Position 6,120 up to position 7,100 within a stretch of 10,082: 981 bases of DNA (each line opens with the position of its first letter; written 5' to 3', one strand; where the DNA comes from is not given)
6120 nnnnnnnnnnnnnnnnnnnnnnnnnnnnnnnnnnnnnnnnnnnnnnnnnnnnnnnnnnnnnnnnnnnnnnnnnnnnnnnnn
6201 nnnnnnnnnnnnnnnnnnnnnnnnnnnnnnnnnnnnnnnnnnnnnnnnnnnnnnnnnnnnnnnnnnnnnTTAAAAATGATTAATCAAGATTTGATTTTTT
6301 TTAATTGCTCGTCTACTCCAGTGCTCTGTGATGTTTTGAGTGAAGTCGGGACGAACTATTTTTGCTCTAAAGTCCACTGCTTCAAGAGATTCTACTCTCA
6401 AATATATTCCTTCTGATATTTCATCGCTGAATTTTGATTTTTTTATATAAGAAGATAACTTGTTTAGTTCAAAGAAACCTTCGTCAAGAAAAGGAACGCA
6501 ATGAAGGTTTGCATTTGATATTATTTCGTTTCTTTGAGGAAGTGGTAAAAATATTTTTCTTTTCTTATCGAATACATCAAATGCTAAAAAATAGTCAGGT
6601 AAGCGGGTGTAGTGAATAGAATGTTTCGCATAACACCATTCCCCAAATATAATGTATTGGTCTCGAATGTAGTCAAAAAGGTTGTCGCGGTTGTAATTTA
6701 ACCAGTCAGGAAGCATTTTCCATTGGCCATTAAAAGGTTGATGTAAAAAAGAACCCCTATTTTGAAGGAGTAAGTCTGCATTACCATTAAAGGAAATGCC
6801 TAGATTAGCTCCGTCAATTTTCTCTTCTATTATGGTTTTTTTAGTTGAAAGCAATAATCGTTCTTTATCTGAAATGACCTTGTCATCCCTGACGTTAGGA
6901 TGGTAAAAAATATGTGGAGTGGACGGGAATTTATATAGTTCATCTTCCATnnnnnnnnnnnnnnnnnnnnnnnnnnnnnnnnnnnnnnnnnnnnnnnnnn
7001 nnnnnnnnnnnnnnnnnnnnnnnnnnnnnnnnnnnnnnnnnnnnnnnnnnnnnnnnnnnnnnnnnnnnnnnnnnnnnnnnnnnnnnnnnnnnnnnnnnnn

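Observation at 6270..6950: Standalone Rnl2-like ligase domain with all nucleotidyltransferase motifs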

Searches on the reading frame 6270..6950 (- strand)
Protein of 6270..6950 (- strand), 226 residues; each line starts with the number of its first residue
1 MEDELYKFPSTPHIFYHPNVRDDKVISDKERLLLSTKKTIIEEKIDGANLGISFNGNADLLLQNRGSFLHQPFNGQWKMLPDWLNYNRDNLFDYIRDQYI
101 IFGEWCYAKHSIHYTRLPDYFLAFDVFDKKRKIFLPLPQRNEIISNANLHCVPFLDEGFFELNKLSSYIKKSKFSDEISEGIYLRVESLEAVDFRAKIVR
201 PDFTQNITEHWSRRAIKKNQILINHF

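Call 3: search_protein_families(library=pfam, proteins=[window:6270-6950:-], max_evalue=0.1)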
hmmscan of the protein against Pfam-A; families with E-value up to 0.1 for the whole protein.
window:6270-6950:- (226 aa): 1 family
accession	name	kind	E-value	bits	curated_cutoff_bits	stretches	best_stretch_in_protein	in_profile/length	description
PF09414.15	RNA_ligase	-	2.1e-30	106.6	27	1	39-199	3-171/171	RNA ligase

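Call 4: search_protein_families(library=padloc, proteins=[window:6270-6950:-], max_evalue=0.1)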
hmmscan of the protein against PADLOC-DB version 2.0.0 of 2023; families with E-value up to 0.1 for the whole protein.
window:6270-6950:- (226 aa): 0 families

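Call 5: search_protein_families(library=ncbifam, proteins=[window:6270-6950:-], max_evalue=0.1)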
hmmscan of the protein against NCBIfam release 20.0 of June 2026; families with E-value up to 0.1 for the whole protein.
window:6270-6950:- (226 aa): 1 family
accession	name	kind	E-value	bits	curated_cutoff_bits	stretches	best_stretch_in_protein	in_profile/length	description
TIGR01209.1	TIGR01209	hypoth_equivalog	0.00022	20.1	136.9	1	36-182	78-221/375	RNA ligase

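Call 7: search_solved_structures(query=window:6270-6950:-, max_evalue=1, show_alignments=3)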
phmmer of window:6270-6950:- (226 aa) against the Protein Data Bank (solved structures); distinct sequences matched with E-value up to 1: 1.
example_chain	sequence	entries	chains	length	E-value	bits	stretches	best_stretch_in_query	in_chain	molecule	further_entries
3qwu_A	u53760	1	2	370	0.0093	18.8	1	41-188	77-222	DNA ligase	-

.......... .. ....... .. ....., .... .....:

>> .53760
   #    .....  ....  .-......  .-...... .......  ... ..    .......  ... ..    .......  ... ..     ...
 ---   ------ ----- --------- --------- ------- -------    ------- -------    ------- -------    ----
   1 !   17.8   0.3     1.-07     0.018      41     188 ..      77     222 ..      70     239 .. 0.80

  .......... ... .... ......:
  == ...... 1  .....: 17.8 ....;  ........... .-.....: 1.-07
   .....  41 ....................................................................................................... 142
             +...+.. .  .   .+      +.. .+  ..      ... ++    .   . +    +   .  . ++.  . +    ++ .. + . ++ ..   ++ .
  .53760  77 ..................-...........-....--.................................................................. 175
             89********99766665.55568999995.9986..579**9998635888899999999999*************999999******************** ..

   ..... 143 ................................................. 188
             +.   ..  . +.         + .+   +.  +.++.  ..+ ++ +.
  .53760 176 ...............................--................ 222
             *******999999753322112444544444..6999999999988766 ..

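Call 8: find_homologous_proteins(query=window:6270-6950:-, max_evalue=0.001)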
Query window:6270-6950:- (226 aa): 2029 proteins with E <= 0.001 among 2204 candidates; the best 120 are listed.
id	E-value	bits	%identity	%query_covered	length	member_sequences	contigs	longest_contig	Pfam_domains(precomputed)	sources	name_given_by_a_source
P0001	1.9e-141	487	92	100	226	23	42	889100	PF09414.16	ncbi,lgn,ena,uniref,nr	ncbi:TPA: RNA ligase family protein [Klebsiella pneumoniae]|uniref:RNA ligase family protein n=1 Tax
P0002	2.8e-119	415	79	100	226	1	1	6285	PF09414.16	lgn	-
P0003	2.3e-117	409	77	98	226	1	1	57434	PF09414.16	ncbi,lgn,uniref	ncbi:RNA ligase family protein [Scandinavium sp. M-37]|uniref:RNA ligase family protein n=1 Tax=Scan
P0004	8.7e-117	407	77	100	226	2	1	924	PF09414.16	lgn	-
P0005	1.4e-101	357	69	100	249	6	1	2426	PF09414.16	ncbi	-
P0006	5.7e-77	276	58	96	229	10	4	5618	PF09414.16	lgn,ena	-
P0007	1.8e-76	275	58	96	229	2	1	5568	PF09414.16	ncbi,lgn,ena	-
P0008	4.1e-76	274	57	96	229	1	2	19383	PF09414.16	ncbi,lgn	-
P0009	8.5e-75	269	53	100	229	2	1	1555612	PF09414.16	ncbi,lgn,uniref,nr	ncbi:DNA ligase [Serratia marcescens]|uniref:RNA ligase family protein n=1 Tax=Serratia marcescens T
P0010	3.5e-74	267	54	98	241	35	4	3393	PF09414.16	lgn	-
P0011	2.1e-73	265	56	94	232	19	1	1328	PF09414.16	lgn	-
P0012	7.7e-72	260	55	95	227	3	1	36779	PF09414.16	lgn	-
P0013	3.9e-70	254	50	97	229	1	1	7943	PF09414.16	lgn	-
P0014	1.3e-69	252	52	98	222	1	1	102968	PF09414.16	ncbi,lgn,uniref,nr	ncbi:RNA ligase, Pab1020 family [Serratia fonticola]|uniref:RNA ligase family protein n=1 Tax=Serrat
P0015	2.0e-69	252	52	98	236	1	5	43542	PF09414.16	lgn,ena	-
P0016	5.9e-69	250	51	97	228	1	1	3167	PF09414.16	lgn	-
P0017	6.5e-69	250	49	99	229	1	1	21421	PF09414.16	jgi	-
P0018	8.3e-69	250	51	98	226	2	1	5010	PF09414.16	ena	-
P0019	9.4e-69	250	50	98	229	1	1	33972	PF09414.16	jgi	jgi:ATP-dependent RNA circularization protein (DNA/RNA ligase family)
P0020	1.2e-68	249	51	98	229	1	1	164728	PF09414.16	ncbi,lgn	-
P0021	1.9e-68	249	48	98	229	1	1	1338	PF09414.16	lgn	-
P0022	1.9e-68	249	50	100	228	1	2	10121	PF09414.16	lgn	-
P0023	2.7e-68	248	48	99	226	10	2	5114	PF09414.16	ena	-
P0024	3.6e-68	248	49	98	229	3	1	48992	PF09414.16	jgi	jgi:ATP-dependent RNA circularization protein (DNA/RNA ligase family)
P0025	3.7e-68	248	51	98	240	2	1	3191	PF09414.16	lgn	-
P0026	3.9e-68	247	49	98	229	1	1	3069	PF09414.16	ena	-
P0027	4.1e-68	247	50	96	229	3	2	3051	PF09414.16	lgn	-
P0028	4.3e-68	247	51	98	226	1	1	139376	PF09414.16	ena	-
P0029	5.9e-68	247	48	98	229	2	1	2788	PF09414.16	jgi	jgi:ATP-dependent RNA circularization protein (DNA/RNA ligase family)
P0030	8.0e-68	246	49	98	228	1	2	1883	PF09414.16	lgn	-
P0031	1.2e-67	246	51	98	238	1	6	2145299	PF09414.16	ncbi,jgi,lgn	ncbi:MAG: RNA ligase family protein [Aminivibrio sp.]|jgi:ATP-dependent RNA circularization protein 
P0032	1.5e-67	246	50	98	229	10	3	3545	PF09414.16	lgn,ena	-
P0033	1.6e-67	245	49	98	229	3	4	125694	PF09414.16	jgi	jgi:ATP-dependent RNA circularization protein (DNA/RNA ligase family)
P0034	2.9e-67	245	51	96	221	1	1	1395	PF09414.16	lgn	-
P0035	3.2e-67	244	50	96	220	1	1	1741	PF09414.16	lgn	-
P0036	3.2e-67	244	50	98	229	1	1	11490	PF09414.16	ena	-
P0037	3.3e-67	244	51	97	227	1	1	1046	PF09414.16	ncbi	-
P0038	3.3e-67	244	51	96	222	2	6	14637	PF09414.16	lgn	-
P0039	3.8e-67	244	49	98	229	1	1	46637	PF09414.16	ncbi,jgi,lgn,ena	-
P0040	4.2e-67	244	50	98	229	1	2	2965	PF09414.16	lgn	-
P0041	7.6e-67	243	48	98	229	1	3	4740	PF09414.16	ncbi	-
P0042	7.7e-67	243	48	98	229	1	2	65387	PF09414.16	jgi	jgi:ATP-dependent RNA circularization protein (DNA/RNA ligase family)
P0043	9.9e-67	243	49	98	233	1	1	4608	PF09414.16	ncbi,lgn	-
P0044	1.1e-66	243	50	95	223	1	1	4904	PF09414.16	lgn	-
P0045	1.1e-66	243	49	92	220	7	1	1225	PF09414.16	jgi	-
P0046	2.2e-66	242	49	98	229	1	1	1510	PF09414.16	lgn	-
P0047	2.5e-66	242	48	96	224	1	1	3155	PF09414.16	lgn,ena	-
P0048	2.5e-66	242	50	96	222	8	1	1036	PF09414.16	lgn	-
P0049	2.7e-66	241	50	100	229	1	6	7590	PF09414.16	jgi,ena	jgi:ATP-dependent RNA circularization protein (DNA/RNA ligase family)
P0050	2.9e-66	241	51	98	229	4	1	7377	PF09414.16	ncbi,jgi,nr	ncbi:MAG: RNA ligase family protein [Desulfobacula sp.]|jgi:ATP-dependent RNA circularization protei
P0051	2.9e-66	241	47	98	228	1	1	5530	PF09414.16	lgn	-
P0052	3.1e-66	241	50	99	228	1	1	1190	PF09414.16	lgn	-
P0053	3.2e-66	241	50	98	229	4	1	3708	PF09414.16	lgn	-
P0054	3.3e-66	241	50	96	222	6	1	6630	PF09414.16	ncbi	ncbi:MAG: RNA ligase family protein [Dorea sp.]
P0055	4.2e-66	241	47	99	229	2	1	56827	PF09414.16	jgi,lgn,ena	-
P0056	4.2e-66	241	49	98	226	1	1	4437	PF09414.16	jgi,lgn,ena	jgi:ATP-dependent RNA circularization protein (DNA/RNA ligase family)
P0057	4.2e-66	241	50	98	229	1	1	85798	PF09414.16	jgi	jgi:ATP-dependent RNA circularization protein (DNA/RNA ligase family)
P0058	4.6e-66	241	49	98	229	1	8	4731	PF09414.16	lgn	-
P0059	4.8e-66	241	49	98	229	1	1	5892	PF09414.16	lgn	-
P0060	5.7e-66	240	49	98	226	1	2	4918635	PF09414.16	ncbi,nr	ncbi:RNA ligase family protein [Prodigiosinella aquatilis]|nr:RNA ligase family protein [Prodigiosin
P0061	5.9e-66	240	51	98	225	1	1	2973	PF09414.16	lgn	-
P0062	6.9e-66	240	45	98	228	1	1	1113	PF09414.16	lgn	-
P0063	7.6e-66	240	47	98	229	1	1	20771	PF09414.16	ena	-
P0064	8.2e-66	240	50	96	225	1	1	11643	PF09414.16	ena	-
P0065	9.8e-66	240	50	98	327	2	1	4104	PF21247.4,PF09414.16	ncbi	-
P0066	1.2e-65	239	46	99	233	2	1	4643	PF09414.16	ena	-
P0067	1.3e-65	239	48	96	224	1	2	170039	PF09414.16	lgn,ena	-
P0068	1.4e-65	239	48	96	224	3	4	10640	PF09414.16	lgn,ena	-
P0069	1.5e-65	239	46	98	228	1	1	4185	PF09414.16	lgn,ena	-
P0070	1.5e-65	239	48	98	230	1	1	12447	PF09414.16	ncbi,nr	ncbi:MAG: RNA ligase family protein [Deltaproteobacteria bacterium]|nr:RNA ligase family protein [De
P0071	1.7e-65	239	50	97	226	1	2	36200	PF09414.16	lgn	-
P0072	1.8e-65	239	48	96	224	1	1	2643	PF09414.16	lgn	-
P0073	1.8e-65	239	50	97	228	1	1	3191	PF09414.16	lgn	-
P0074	1.8e-65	239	48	98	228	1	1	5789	PF09414.16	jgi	jgi:ATP-dependent RNA circularization protein (DNA/RNA ligase family)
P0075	2.0e-65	239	48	99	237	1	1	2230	PF09414.16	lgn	-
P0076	2.0e-65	239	49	98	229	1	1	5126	PF09414.16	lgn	-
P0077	2.2e-65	239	50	96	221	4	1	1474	PF09414.16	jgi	jgi:ATP-dependent RNA circularization protein (DNA/RNA ligase family)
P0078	2.4e-65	238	48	97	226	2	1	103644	PF09414.16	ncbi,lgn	-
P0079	2.8e-65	238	50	97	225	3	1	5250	PF09414.16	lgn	-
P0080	3.0e-65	238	49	98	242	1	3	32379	PF09414.16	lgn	-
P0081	3.2e-65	238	48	96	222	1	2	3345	PF09414.16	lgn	-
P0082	3.5e-65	238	47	96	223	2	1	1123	PF09414.16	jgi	-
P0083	4.0e-65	238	48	98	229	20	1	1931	PF09414.16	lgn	-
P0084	4.2e-65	238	49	98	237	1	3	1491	PF09414.16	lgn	-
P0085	6.1e-65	237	50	98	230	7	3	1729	PF09414.16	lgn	-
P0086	6.7e-65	237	48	98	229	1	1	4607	PF09414.16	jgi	jgi:hypothetical protein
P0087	6.8e-65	237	49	95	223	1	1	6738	PF09414.16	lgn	-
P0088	6.8e-65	237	49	98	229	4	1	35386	PF09414.16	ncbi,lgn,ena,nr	ncbi:MAG TPA: DNA ligase [Desulfobulbus sp.]|nr:DNA ligase [Desulfobulbus sp.]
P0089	8.1e-65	237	46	98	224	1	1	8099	PF09414.16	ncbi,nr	ncbi:MAG: RNA ligase family protein [Chloroflexi bacterium]|nr:RNA ligase family protein [Chloroflex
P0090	9.6e-65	236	50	97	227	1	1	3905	PF09414.16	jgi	-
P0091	9.7e-65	236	50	98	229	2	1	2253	PF09414.16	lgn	-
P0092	1.2e-64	236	47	98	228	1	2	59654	PF09414.16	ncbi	-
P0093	1.2e-64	236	45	97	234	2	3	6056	PF09414.16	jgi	jgi:ATP-dependent RNA circularization protein (DNA/RNA ligase family)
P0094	1.3e-64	236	50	98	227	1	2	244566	PF09414.16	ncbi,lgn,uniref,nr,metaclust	ncbi:RNA ligase family protein [Desulfobacter vibrioformis]|uniref:RNA ligase family protein n=1 Tax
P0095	1.4e-64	236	48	98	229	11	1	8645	PF09414.16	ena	-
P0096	1.4e-64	236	48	99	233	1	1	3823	PF09414.16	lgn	-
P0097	1.4e-64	236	48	98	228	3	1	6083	PF09414.16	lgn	-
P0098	1.6e-64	236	47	98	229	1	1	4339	PF09414.16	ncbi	-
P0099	1.6e-64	236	48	96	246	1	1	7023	PF09414.16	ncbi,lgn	-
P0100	1.6e-64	236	49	99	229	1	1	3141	PF09414.16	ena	-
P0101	1.7e-64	236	48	98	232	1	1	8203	PF09414.16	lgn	-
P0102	1.8e-64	235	47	98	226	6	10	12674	PF09414.16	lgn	-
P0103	2.2e-64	235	46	98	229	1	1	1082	PF09414.16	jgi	-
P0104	2.2e-64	235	45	99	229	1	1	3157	PF09414.16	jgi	jgi:ATP-dependent RNA circularization protein (DNA/RNA ligase family)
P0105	2.4e-64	235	45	100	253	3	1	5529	PF09414.16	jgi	jgi:hypothetical protein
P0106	2.5e-64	235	49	98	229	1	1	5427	PF09414.16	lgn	-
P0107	2.5e-64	235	47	98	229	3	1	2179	PF09414.16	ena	-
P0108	2.7e-64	235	45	98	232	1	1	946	PF09414.16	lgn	-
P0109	2.8e-64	235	46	96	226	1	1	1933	PF09414.16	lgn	-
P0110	3.2e-64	235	47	98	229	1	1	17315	PF09414.16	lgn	-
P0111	3.2e-64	235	48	98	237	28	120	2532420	PF09414.16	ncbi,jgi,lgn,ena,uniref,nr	ncbi:MAG: RNA ligase family protein [Lachnospiraceae bacterium]|jgi:ATP-dependent RNA circularizatio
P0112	3.3e-64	235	47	99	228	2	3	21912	PF09414.16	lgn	-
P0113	3.7e-64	234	46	99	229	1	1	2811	PF09414.16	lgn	-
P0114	3.9e-64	234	49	100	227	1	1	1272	PF09414.16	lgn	-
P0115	3.9e-64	234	47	96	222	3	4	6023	PF09414.16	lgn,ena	-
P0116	4.0e-64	234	48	98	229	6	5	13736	PF09414.16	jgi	-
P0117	4.3e-64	234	47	96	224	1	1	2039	PF09414.16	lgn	-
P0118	4.4e-64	234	47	98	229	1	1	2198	PF09414.16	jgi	-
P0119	4.6e-64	234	47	98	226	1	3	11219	PF09414.16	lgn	-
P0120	4.8e-64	234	48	99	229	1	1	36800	PF09414.16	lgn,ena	-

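Call 9: find_encoding_contigs(protein=P0001, flank=8000, max_places=4)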
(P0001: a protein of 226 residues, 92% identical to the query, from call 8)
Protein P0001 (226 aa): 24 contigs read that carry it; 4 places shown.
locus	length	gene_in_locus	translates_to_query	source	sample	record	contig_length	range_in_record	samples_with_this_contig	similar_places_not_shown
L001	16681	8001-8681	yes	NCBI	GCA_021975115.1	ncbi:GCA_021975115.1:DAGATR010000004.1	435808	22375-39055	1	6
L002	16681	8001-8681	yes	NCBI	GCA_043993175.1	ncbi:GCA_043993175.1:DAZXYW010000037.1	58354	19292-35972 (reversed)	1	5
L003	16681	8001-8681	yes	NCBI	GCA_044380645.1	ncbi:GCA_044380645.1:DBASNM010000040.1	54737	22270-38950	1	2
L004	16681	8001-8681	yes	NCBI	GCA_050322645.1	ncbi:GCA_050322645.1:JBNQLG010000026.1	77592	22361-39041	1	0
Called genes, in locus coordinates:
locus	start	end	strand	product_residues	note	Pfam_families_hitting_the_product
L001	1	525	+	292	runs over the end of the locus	PF01513:NAD_kinase, PF20143:NAD_kinase_C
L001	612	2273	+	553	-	PF02463:SMC_N, PF13476:AAA_23, PF13555:AAA_29 (faint)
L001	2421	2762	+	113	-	PF04355:BamE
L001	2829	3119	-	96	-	PF03658:Ub-RnfH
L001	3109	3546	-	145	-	PF10604:Polyketide_cyc2, PF03364:Polyketide_cyc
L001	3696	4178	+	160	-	PF01668:SmpB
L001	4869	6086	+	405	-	PF13356:Arm-DNA-bind_3, PF22022:Phage_int_M, PF00589:Phage_integrase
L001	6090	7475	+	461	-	PF13175:AAA_15, PF13304:AAA_21, PF12476:DUF3696 (weak)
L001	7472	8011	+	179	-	-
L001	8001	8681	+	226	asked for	PF09414:RNA_ligase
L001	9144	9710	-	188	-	PF07455:Psu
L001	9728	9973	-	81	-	PF04606:Ogr_Delta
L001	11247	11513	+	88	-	PF05930:Phage_AlpA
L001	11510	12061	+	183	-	PF10554:Phage_ASH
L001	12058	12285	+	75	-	-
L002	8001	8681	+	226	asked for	PF09414:RNA_ligase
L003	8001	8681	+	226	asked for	PF09414:RNA_ligase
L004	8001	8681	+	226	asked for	PF09414:RNA_ligase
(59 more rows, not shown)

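Call 10: find_encoding_contigs(protein=P0009, flank=8000, max_places=3)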
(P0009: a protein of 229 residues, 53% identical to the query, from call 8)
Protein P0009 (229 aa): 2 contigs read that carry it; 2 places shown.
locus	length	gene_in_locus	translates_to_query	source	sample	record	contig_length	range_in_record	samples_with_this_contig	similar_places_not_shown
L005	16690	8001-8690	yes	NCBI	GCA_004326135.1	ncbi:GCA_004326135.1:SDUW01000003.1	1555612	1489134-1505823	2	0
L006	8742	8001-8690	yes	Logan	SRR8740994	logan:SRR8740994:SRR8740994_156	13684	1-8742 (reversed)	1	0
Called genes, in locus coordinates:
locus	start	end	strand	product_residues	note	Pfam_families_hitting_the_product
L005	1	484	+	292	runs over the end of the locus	PF01513:NAD_kinase, PF20143:NAD_kinase_C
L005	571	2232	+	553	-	PF02463:SMC_N, PF13476:AAA_23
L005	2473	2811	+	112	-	PF04355:BamE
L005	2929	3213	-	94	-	PF03658:Ub-RnfH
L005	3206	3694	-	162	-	PF10604:Polyketide_cyc2, PF03364:Polyketide_cyc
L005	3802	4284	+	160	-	PF01668:SmpB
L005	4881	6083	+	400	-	PF13356:Arm-DNA-bind_3, PF22022:Phage_int_M, PF00589:Phage_integrase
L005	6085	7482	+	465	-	PF13175:AAA_15 (weak), PF13304:AAA_21, PF13175:AAA_15, PF12476:DUF3696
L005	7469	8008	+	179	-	-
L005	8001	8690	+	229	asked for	PF09414:RNA_ligase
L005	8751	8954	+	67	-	-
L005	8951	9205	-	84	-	PF04606:Ogr_Delta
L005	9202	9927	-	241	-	-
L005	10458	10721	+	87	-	PF05930:Phage_AlpA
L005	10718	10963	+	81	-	-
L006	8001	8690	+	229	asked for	PF09414:RNA_ligase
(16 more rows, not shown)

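Call 11: find_encoding_contigs(protein=P0111, flank=8000, max_places=5)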
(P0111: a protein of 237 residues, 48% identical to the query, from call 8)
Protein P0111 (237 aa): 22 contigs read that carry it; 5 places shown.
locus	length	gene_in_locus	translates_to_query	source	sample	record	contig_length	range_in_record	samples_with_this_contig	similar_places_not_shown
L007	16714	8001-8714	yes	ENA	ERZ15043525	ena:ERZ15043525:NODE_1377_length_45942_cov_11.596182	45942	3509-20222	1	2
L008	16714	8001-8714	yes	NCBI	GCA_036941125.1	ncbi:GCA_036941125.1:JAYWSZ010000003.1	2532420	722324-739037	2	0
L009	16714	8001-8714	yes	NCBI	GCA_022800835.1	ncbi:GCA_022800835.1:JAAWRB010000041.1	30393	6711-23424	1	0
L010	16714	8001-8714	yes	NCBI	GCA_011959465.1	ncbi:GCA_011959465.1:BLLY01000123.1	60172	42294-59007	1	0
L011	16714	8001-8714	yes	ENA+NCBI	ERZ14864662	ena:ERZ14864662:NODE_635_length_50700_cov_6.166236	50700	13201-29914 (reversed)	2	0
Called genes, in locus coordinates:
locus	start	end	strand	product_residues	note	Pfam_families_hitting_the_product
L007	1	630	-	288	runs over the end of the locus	PF04294:VanW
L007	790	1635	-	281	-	PF00126:HTH_1, PF03466:LysR_substrate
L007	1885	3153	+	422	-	PF00278:Orn_DAP_Arg_deC, PF02784:Orn_Arg_deC_N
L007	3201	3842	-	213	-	-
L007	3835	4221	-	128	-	-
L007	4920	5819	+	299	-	PF02811:PHP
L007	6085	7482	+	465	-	PF13175:AAA_15, PF13304:AAA_21, PF13175:AAA_15, PF12476:DUF3696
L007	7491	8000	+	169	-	-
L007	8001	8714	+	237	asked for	PF09414:RNA_ligase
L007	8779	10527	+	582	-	PF00224:PK, PF02887:PK_C, PF00391:PEP-utilizers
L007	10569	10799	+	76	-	PF20097:DUF6487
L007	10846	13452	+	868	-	PF01624:MutS_I, PF05188:MutS_II, PF05192:MutS_III, PF05190:MutS_IV, PF00488:MutS_V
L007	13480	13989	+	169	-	PF04326:SLFN_AlbA_2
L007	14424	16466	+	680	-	PF02518:HATPase_c, PF13589:HATPase_c_3, PF01119:DNA_mis_repair, PF08676:MutL_C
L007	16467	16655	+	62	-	PF20076:DUF6472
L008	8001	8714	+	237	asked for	PF09414:RNA_ligase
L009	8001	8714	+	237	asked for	PF09414:RNA_ligase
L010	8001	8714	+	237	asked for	PF09414:RNA_ligase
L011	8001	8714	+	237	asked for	PF09414:RNA_ligase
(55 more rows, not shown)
